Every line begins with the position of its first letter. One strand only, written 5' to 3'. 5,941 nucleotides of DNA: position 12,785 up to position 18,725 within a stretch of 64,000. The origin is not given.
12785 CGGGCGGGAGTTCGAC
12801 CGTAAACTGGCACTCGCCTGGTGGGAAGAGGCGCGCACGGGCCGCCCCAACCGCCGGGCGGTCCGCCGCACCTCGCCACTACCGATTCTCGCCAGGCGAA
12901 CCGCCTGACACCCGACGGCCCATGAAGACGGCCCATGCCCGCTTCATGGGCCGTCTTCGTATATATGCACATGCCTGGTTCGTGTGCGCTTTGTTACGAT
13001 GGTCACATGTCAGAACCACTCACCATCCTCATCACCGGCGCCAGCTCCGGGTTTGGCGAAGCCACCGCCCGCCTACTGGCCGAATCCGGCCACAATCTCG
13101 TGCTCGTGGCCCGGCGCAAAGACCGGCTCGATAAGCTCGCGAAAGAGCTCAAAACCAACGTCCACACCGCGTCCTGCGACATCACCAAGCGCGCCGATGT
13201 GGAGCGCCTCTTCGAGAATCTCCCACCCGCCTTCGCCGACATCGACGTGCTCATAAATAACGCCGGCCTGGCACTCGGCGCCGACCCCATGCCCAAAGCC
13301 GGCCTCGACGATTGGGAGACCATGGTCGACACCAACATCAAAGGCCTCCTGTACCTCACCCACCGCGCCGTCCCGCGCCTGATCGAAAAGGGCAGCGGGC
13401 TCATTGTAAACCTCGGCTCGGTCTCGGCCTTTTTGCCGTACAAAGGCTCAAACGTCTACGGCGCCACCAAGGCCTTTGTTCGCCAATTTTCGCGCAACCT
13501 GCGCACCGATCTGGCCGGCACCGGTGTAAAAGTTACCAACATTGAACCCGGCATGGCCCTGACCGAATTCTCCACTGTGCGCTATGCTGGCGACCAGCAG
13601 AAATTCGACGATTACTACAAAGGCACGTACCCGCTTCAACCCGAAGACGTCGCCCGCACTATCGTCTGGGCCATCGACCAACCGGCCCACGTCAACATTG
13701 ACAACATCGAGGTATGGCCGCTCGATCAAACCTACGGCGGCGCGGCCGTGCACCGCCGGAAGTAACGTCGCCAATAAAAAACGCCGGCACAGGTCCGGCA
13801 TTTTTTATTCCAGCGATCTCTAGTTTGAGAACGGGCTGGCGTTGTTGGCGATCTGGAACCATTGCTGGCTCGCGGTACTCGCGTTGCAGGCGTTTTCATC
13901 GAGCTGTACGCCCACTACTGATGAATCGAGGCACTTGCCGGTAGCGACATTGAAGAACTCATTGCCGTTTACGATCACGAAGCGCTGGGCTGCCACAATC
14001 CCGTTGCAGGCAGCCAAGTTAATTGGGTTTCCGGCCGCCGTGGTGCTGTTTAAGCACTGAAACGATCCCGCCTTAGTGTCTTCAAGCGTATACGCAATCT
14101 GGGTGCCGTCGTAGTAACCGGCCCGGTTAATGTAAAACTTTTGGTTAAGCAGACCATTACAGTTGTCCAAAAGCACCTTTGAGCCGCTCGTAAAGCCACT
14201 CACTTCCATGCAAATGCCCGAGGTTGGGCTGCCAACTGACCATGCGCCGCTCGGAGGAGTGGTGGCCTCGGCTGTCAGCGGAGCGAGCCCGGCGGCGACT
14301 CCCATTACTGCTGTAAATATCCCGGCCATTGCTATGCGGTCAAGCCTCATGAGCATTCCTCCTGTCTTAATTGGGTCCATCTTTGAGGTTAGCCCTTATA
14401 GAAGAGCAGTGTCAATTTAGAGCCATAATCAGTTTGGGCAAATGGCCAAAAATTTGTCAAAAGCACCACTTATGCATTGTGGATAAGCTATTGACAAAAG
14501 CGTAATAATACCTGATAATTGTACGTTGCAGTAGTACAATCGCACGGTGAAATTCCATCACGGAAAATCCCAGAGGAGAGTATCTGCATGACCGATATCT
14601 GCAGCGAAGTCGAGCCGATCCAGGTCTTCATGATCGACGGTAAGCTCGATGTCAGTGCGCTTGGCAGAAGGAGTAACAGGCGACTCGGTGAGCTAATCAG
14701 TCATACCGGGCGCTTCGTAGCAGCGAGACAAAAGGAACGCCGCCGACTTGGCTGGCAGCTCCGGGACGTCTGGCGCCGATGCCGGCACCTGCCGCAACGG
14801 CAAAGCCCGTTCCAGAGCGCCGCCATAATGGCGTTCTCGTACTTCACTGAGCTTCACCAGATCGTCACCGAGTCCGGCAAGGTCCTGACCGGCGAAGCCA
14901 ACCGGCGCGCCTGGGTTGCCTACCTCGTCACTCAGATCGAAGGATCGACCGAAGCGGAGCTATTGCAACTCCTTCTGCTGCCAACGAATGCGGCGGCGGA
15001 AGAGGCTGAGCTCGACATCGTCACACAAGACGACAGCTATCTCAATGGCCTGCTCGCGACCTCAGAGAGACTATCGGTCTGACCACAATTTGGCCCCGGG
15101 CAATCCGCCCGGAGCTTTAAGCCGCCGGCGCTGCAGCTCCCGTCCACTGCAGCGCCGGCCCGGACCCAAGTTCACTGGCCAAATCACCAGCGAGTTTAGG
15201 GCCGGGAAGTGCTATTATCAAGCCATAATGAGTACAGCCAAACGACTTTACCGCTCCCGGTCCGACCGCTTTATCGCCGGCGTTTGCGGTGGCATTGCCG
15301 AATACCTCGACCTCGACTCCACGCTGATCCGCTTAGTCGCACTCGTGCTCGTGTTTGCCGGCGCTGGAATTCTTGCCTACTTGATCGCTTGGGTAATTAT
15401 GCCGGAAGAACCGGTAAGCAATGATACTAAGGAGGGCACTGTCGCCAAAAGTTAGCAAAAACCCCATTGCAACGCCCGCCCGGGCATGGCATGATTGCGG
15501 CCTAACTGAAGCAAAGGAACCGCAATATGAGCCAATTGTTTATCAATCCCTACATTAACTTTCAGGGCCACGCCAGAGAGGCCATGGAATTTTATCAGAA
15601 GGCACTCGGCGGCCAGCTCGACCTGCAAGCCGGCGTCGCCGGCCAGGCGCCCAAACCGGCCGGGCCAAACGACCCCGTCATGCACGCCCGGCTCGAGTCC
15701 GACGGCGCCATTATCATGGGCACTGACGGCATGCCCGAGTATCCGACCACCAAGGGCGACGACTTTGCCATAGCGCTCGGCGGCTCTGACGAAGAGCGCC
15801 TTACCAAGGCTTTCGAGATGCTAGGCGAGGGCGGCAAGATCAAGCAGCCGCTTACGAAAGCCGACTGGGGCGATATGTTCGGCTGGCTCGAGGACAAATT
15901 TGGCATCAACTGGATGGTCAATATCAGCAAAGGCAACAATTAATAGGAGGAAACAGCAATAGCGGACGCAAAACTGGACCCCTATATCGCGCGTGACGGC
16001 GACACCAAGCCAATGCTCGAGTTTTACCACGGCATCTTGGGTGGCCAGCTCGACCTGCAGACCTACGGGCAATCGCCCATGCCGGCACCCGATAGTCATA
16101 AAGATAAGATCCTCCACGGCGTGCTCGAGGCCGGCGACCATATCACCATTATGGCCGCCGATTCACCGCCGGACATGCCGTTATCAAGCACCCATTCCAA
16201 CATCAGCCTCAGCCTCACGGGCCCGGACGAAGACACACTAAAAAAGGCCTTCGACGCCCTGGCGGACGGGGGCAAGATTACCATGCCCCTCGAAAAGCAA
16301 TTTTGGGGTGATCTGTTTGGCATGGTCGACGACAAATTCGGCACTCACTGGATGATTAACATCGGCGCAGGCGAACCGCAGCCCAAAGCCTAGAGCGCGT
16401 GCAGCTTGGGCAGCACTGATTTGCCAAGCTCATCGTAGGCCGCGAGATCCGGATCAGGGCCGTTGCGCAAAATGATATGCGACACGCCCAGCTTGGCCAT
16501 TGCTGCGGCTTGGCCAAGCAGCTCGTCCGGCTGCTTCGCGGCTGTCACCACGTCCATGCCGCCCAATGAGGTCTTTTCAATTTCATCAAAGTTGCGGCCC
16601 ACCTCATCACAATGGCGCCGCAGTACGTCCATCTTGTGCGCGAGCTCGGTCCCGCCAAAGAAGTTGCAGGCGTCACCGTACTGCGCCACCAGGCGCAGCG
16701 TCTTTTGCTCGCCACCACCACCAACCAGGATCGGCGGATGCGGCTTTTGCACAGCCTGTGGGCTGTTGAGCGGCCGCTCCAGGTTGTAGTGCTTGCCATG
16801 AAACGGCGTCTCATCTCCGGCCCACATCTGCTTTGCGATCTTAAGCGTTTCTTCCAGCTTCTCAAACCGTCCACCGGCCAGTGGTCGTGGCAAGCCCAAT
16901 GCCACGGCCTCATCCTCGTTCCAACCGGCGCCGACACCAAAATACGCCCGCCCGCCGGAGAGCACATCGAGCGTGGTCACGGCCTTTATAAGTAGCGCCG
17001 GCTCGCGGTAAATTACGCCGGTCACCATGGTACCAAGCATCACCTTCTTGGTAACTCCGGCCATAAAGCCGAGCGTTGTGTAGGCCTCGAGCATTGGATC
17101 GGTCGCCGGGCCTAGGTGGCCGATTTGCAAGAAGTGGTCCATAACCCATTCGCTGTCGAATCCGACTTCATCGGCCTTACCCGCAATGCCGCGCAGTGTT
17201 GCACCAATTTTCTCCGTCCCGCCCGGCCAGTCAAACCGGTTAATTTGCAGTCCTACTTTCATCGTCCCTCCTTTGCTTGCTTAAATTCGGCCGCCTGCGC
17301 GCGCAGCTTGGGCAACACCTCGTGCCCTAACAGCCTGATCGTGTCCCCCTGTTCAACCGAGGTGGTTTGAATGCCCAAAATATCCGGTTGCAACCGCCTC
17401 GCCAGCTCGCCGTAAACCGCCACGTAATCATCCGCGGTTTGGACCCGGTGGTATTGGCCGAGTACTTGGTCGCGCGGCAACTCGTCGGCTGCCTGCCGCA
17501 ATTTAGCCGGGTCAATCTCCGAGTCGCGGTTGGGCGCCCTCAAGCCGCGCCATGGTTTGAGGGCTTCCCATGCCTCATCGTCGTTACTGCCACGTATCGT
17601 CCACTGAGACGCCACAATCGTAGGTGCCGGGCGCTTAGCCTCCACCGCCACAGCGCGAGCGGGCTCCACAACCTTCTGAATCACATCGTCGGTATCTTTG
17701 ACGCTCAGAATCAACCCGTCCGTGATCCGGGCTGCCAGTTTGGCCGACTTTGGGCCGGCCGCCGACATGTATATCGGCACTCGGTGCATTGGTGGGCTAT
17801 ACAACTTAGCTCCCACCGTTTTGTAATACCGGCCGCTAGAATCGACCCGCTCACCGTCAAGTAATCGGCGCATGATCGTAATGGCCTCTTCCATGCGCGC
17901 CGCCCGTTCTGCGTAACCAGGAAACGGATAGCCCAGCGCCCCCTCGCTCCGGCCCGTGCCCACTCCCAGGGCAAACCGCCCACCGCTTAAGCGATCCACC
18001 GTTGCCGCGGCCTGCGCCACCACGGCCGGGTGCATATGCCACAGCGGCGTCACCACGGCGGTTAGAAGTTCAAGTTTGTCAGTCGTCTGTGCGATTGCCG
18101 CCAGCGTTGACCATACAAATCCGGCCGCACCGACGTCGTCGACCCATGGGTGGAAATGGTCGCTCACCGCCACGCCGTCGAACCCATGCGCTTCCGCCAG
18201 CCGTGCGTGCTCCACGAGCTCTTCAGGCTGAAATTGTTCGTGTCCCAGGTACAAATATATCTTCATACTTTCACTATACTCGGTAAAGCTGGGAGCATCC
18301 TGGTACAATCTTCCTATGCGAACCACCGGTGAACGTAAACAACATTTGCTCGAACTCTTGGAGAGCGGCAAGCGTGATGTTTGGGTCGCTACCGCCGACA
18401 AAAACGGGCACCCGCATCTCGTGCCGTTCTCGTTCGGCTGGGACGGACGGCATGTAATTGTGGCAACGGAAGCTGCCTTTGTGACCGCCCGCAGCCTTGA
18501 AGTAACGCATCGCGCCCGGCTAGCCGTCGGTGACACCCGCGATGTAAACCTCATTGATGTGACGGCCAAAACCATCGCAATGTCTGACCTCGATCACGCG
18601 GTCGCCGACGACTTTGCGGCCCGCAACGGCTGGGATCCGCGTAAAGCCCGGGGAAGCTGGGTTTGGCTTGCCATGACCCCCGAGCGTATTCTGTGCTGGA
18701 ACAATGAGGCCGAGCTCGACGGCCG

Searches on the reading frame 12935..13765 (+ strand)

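Call 54: search_protein_families(library=ncbifam, proteins=[window:12935-13765:+], max_evalue=0.00001)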
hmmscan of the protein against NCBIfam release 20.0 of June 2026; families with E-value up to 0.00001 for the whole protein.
window:12935-13765:+ (276 aa): 222 families (the best 25 are shown)
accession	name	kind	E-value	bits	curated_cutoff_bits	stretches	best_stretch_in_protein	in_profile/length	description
NF007829.0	PRK10538.1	equivalog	1.7e-89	299.4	411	1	30-274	2-247/248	bifunctional NADP-dependent 3-hydroxy acid dehydrogenase/3-hydroxypropionate dehydrogenase YdfG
NF005559.1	PRK07231.1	subfamily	8.9e-47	159.7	215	1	30-247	6-229/249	glucose 1-dehydrogenase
NF005594.0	PRK07326.1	equivalog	1.4e-45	155.7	271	1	30-262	8-231/237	SDR family oxidoreductase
NF052558.1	MBtsdlDhBudC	equivalog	6e-43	147.2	270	1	30-249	5-226/250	meso-2,3-butanediol dehydrogenase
NF038213.1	SDR_TniO_fam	equivalog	4.3e-41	141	300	1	31-264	5-248/249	SDR family oxidoreductase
NF005672.0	PRK07454.1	equivalog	1.5e-40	139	234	1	29-262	7-236/241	SDR family oxidoreductase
NF004825.0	PRK06181.1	equivalog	2.4e-40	138.5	215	1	30-252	8-233/268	SDR family oxidoreductase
NF009466.0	PRK12826.1-2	subfamily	6.9e-39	133.8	222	1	31-251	6-231/248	3-oxoacyl-ACP reductase FabG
NF040690.1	mycolate_SDR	equivalog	3e-37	128.5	380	1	31-207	11-188/265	mycolate reductase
NF004824.0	PRK06180.1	subfamily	1.2e-36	126.3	298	1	28-229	4-204/279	oxidoreductase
NF005878.0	PRK07825.1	subfamily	1.5e-36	126.2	287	1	30-251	11-221/278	short chain dehydrogenase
NF004514.1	PRK05855.1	equivalog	8.6e-36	123.6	455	1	31-253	316-549/578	SDR family oxidoreductase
NF005067.0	PRK06484.1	equivalog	1.3e-35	122.9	713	1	27-245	272-491/524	short chain dehydrogenase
NF004791.0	PRK06138.1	equivalog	2.1e-35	122.2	312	1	31-246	8-230/252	SDR family oxidoreductase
NF006565.0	PRK09072.1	equivalog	4.2e-35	121.6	238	1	30-249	7-220/265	SDR family oxidoreductase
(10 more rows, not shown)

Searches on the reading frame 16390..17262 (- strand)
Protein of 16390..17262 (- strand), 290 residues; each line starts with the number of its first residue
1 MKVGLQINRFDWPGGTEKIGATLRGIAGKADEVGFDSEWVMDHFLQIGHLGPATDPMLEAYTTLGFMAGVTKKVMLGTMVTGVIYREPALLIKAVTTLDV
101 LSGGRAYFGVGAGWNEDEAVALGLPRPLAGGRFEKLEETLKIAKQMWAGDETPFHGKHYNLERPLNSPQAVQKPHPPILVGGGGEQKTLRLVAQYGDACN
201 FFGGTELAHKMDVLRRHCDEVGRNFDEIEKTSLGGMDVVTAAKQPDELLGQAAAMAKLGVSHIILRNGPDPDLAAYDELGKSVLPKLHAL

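Call 17: search_protein_families(library=pfam, proteins=[window:16390-17262:-], max_evalue=0.001)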
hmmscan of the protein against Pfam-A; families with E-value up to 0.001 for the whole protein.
window:16390-17262:- (290 aa): 1 family
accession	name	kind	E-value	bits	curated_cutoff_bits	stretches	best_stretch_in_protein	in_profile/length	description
PF00296.26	Bac_luciferase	-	5e-38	131.6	27.9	1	21-252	23-241/314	Luciferase-like monooxygenase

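Call 54: search_protein_families(library=ncbifam, proteins=[window:16390-17262:-], max_evalue=0.00001)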
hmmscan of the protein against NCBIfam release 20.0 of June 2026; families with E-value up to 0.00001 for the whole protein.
window:16390-17262:- (290 aa): 27 families (the best 25 are shown)
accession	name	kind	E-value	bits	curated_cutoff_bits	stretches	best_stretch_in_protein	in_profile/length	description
TIGR03560.1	F420_Rv1855c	subfamily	1.2e-83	280.4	231.4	1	10-231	2-225/227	TIGR03560 family F420-dependent LLM class oxidoreductase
TIGR03619.1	F420_Rv2161c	subfamily_domain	4.9e-47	160.6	166.9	1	26-265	3-245/247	TIGR03619 family F420-dependent LLM class oxidoreductase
TIGR03856.1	F420_MSMEG_2906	subfamily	7e-36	124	243.7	1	13-279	9-244/249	LLM class F420-dependent oxidoreductase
TIGR03621.1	F420_MSMEG_2516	subfamily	7.9e-33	113.8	213.15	1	18-209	11-183/295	TIGR03621 family F420-dependent LLM class oxidoreductase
TIGR03571.1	lucif_BA3436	subfamily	9e-23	81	303.9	1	26-287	36-304/304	TIGR03571 family LLM class oxidoreductase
TIGR03557.1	F420_G6P_family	subfamily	8.3e-22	77.7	210.4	1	26-199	18-185/316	TIGR03557 family F420-dependent LLM class oxidoreductase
TIGR04021.1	LLM_DMSO2_sfnG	equivalog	6.8e-19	68.4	382.95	1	26-224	33-227/350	dimethylsulfone monooxygenase SfnG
NF002619.0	PRK02271.1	equivalog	3.1e-17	62.9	276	1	25-263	18-240/329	5,10-methylenetetrahydromethanopterin reductase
TIGR04465.1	ArgArg_F420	equivalog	1.6e-16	60.3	470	1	27-198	66-231/364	F420-dependent hydroxymycolic acid dehydrogenase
TIGR03555.1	F420_mer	equivalog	5.1e-16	59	348.7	1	30-242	21-218/325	5,10-methylenetetrahydromethanopterin reductase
TIGR03554.1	F420_G6P_DH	equivalog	2.7e-15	56.2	420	1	24-230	19-225/331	glucose-6-phosphate dehydrogenase (coenzyme-F420)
TIGR03612.1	RutA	equivalog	8.6e-15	55.1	498.3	1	26-204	33-209/355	pyrimidine utilization protein A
TIGR03565.1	alk_sulf_monoox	equivalog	8.7e-14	51.3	518.2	1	48-225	43-219/346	FMNH2-dependent alkanesulfonate monooxygenase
TIGR03860.1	FMN_nitrolo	subfamily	3.4e-13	49.2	279.7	1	27-148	35-161/422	NtaA/DmoA family FMN-dependent monooxygenase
NF001939.1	PRK00719.1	subfamily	2.8e-12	46.1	510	1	61-224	56-218/373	alkanesulfonate monooxygenase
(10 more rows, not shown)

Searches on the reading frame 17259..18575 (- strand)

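Call 17: search_protein_families(library=pfam, proteins=[window:17259-18575:-], max_evalue=0.001)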
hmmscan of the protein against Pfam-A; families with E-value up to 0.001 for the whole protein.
window:17259-18575:- (438 aa): 1 family
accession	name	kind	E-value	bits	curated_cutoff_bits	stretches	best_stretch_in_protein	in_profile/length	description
PF00296.26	Bac_luciferase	-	6.6e-56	190.4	27.9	1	111-369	16-286/314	Luciferase-like monooxygenase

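Call 54: search_protein_families(library=ncbifam, proteins=[window:17259-18575:-], max_evalue=0.00001)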
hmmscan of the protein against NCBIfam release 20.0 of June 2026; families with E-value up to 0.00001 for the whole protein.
window:17259-18575:- (438 aa): 30 families (the best 25 are shown)
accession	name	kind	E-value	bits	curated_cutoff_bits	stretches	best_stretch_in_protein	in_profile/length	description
TIGR03557.1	F420_G6P_family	subfamily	8.3e-62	209.1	210.4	1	110-304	5-200/316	TIGR03557 family F420-dependent LLM class oxidoreductase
TIGR03554.1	F420_G6P_DH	equivalog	1.1e-54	185.7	420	1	111-388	9-295/331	glucose-6-phosphate dehydrogenase (coenzyme-F420)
TIGR04465.1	ArgArg_F420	equivalog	1.2e-51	175.9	470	1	104-377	46-318/364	F420-dependent hydroxymycolic acid dehydrogenase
TIGR03885.1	flavin_revert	hypoth_equivalog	5e-50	170.5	398.7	1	111-424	6-315/315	TIGR03885 family FMN-dependent LLM class oxidoreductase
TIGR03560.1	F420_Rv1855c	subfamily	2e-36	125.9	231.4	1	116-322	11-224/227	TIGR03560 family F420-dependent LLM class oxidoreductase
TIGR03619.1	F420_Rv2161c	subfamily_domain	5.8e-34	117.8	166.9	1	122-339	2-232/247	TIGR03619 family F420-dependent LLM class oxidoreductase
NF002619.0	PRK02271.1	equivalog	4.7e-30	105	276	1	117-297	13-183/329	5,10-methylenetetrahydromethanopterin reductase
TIGR03555.1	F420_mer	equivalog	7.6e-30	104.4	348.7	1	117-298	11-183/325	5,10-methylenetetrahydromethanopterin reductase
TIGR03621.1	F420_MSMEG_2516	subfamily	2.5e-27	95.8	213.15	1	117-295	13-180/295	TIGR03621 family F420-dependent LLM class oxidoreductase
TIGR03564.1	F420_MSMEG_4879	subfamily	3.2e-26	92.5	234.25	1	120-335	1-207/265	TIGR03564 family F420-dependent LLM class oxidoreductase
TIGR04024.1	F420_NP1902A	hypoth_equivalog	6.3e-26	90.9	345.4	1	113-311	10-199/330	TIGR04024 family LLM class F420-dependent oxidoreductase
TIGR03857.1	F420_MSMEG_2249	hypoth_equivalog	6.8e-26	91.3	218.4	1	115-320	11-206/329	TIGR03857 family LLM class F420-dependent oxidoreductase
TIGR04021.1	LLM_DMSO2_sfnG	equivalog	6.9e-22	78.3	382.95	1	115-340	25-250/350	dimethylsulfone monooxygenase SfnG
TIGR03571.1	lucif_BA3436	subfamily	3.4e-20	72.5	303.9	1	118-316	31-232/304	TIGR03571 family LLM class oxidoreductase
TIGR03559.1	F420_Rv3520c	subfamily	3.2e-19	69.2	335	1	110-339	6-239/325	LLM class F420-dependent oxidoreductase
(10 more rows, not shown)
